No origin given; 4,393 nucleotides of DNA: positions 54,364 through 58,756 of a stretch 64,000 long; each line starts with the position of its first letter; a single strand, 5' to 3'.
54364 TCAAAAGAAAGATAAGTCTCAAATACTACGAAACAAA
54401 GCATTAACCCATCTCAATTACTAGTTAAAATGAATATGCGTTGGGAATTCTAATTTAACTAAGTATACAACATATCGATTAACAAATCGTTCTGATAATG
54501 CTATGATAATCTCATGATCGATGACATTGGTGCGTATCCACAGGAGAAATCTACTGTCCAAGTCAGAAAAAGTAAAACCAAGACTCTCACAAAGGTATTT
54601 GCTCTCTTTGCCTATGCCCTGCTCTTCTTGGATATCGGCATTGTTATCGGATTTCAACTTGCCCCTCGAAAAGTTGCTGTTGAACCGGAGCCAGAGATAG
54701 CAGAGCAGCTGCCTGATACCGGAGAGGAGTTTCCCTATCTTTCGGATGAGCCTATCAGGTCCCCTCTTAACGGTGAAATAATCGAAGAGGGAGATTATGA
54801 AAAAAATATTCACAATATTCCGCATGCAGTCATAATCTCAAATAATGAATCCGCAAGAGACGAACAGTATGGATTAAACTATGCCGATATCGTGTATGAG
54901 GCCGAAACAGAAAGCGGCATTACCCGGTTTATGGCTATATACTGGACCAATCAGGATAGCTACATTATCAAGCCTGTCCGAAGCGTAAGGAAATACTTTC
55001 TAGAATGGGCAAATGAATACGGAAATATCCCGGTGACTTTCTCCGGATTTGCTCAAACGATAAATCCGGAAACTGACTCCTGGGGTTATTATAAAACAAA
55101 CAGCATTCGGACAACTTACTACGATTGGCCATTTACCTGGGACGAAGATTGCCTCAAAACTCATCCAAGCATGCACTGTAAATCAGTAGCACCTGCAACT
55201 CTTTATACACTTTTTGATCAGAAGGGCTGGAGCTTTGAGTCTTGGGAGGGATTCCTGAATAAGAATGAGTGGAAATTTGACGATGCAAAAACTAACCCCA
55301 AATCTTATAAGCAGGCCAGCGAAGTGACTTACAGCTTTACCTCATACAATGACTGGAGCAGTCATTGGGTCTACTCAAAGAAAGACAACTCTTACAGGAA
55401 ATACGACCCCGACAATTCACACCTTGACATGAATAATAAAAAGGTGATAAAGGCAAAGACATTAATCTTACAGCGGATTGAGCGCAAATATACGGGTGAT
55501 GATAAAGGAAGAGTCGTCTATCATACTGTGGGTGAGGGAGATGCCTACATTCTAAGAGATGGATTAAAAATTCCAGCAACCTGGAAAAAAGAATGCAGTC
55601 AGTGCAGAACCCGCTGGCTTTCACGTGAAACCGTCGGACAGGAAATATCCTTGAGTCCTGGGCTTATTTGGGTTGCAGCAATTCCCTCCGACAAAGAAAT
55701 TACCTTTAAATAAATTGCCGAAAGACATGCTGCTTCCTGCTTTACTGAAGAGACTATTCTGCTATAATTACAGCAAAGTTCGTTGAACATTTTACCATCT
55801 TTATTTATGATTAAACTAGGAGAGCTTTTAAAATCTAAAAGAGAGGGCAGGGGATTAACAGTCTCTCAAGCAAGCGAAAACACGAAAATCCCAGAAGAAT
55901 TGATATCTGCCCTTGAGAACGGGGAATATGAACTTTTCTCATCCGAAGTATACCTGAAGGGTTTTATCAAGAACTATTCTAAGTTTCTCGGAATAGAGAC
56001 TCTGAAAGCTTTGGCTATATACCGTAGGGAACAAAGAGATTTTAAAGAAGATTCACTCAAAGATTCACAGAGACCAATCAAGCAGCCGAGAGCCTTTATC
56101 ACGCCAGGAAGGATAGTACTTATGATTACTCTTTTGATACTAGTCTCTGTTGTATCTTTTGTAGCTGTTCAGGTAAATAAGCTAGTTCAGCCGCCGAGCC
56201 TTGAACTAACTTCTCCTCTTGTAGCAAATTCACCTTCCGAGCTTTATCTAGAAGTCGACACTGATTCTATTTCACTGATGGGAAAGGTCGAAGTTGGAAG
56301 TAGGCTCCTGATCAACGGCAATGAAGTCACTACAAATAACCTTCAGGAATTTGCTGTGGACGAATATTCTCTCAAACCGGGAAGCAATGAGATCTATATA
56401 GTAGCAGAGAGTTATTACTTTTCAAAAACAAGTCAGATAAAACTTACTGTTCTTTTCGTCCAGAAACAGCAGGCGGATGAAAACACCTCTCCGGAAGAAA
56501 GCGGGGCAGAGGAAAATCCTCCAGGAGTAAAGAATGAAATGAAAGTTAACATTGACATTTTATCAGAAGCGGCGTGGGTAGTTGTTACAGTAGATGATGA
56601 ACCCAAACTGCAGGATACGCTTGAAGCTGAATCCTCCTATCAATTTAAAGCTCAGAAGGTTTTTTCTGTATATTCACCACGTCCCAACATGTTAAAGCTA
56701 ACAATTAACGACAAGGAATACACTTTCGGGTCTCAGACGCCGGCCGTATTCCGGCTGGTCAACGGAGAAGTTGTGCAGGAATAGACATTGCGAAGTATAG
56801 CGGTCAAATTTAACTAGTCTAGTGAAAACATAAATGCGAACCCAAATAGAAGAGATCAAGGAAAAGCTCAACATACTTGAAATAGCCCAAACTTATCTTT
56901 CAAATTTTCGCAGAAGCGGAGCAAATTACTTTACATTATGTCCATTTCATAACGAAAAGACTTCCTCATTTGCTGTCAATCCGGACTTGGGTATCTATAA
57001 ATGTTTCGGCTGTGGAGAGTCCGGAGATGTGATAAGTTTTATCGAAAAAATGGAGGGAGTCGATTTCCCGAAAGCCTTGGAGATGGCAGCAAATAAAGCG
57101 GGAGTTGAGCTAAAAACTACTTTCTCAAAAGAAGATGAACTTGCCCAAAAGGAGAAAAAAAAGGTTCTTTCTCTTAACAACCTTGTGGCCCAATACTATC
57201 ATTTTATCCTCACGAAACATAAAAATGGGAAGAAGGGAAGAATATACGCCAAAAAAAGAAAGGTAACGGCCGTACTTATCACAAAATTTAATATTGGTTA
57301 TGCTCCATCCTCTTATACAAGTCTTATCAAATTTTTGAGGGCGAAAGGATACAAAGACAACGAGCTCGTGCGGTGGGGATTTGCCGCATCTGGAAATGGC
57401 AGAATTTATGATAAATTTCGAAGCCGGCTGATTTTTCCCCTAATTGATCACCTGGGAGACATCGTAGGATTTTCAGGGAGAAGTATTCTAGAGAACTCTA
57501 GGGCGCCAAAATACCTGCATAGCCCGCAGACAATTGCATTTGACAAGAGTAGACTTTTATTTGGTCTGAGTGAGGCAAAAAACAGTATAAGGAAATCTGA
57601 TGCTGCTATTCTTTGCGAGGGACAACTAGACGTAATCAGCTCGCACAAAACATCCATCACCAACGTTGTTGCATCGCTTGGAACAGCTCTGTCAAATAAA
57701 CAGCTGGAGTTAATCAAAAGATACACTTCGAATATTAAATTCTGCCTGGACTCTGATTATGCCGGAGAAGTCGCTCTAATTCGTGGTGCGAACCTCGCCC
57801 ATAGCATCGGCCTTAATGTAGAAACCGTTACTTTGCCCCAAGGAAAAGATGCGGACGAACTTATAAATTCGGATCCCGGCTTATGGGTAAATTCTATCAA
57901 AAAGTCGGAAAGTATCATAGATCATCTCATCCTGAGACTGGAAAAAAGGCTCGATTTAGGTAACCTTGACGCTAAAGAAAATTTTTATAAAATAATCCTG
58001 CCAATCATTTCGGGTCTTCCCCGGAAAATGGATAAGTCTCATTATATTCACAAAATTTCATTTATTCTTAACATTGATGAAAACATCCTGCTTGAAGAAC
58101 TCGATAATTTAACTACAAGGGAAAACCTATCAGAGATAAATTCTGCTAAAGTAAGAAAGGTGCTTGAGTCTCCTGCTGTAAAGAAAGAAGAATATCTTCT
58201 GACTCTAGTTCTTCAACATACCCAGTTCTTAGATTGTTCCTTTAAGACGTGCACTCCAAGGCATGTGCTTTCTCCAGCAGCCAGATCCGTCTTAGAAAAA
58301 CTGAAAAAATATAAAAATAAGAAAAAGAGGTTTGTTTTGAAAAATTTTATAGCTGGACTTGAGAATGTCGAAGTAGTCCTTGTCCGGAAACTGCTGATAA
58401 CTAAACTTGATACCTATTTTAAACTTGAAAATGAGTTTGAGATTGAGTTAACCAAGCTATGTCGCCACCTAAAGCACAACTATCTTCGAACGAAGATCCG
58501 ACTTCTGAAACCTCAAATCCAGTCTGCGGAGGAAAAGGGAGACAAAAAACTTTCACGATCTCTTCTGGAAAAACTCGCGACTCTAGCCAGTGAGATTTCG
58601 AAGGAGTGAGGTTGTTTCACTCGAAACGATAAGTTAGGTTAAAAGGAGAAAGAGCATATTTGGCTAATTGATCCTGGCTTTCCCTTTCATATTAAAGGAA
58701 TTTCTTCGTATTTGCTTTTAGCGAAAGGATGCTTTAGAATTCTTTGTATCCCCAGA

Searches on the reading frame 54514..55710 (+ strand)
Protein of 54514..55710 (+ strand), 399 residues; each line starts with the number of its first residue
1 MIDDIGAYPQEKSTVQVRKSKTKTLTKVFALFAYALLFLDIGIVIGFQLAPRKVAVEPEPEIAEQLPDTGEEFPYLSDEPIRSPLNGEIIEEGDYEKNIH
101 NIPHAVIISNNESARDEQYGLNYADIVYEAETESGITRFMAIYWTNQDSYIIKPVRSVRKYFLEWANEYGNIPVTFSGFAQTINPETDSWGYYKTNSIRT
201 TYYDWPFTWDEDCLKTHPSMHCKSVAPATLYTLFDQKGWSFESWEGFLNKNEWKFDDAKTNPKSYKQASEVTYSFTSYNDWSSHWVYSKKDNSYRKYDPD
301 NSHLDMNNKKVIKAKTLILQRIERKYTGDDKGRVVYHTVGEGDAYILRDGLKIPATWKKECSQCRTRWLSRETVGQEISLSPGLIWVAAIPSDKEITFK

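Call 53: search_protein_families(library=pfam, proteins=[window:54514-55710:+], max_evalue=0.001)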
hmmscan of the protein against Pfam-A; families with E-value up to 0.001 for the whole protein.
window:54514-55710:+ (399 aa): 2 families
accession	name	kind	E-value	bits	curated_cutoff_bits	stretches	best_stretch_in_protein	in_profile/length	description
PF11258.13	DUF3048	-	1.7e-25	90.4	25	1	96-208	9-120/148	Protein of unknown function (DUF3048) N-terminal domain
PF17479.7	DUF3048_C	-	1.3e-19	71.1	25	1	275-387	5-114/114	Protein of unknown function (DUF3048) C-terminal domain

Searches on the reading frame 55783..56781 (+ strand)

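Call 53: search_protein_families(library=pfam, proteins=[window:55783-56781:+], max_evalue=0.001)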
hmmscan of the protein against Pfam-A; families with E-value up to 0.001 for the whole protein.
window:55783-56781:+ (333 aa): 4 families
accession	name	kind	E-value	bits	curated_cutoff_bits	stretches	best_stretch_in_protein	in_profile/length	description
PF13413.12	HTH_25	-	6.3e-18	64.8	24.6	1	15-72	1-58/62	Helix-turn-helix domain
PF12844.13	HTH_19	-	2.4e-05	24.6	30.2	1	13-72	1-54/64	Helix-turn-helix domain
PF13464.11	RodZ_C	-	6.9e-05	23.2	23.9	1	261-319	5-64/72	RodZ C-terminal domain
PF13560.12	HTH_31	-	0.00014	22.5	27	1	12-56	2-46/64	Helix-turn-helix domain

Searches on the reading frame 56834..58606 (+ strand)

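Call 53: search_protein_families(library=pfam, proteins=[window:56834-58606:+], max_evalue=0.001)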
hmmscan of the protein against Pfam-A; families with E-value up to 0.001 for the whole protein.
window:56834-58606:+ (591 aa): 7 families
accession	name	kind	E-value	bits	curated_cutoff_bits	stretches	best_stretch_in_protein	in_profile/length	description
PF08275.17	DNAG_N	-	3.4e-33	114.9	26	1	126-249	5-128/128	DNA primase catalytic core, N-terminal domain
PF01807.25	Zn_ribbon_DnaG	-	3e-30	104.3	24.9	1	3-95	4-95/98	CHC2 zinc finger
PF13155.12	Toprim_2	-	4.1e-21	75.6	22.1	1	259-344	1-88/88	Toprim-like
PF13662.12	Toprim_4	-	6.7e-14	52.3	25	1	257-331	2-83/85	Toprim domain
PF01751.28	Toprim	-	1e-06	29.3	23.1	1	258-314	2-72/96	Toprim domain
PF10410.14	DnaB_bind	-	4.3e-05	24.1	20.6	1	363-416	2-55/56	DnaB-helicase binding domain of primase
PF13362.12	Toprim_3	-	0.00086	20.1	27.2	0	258-345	2-90/95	Toprim domain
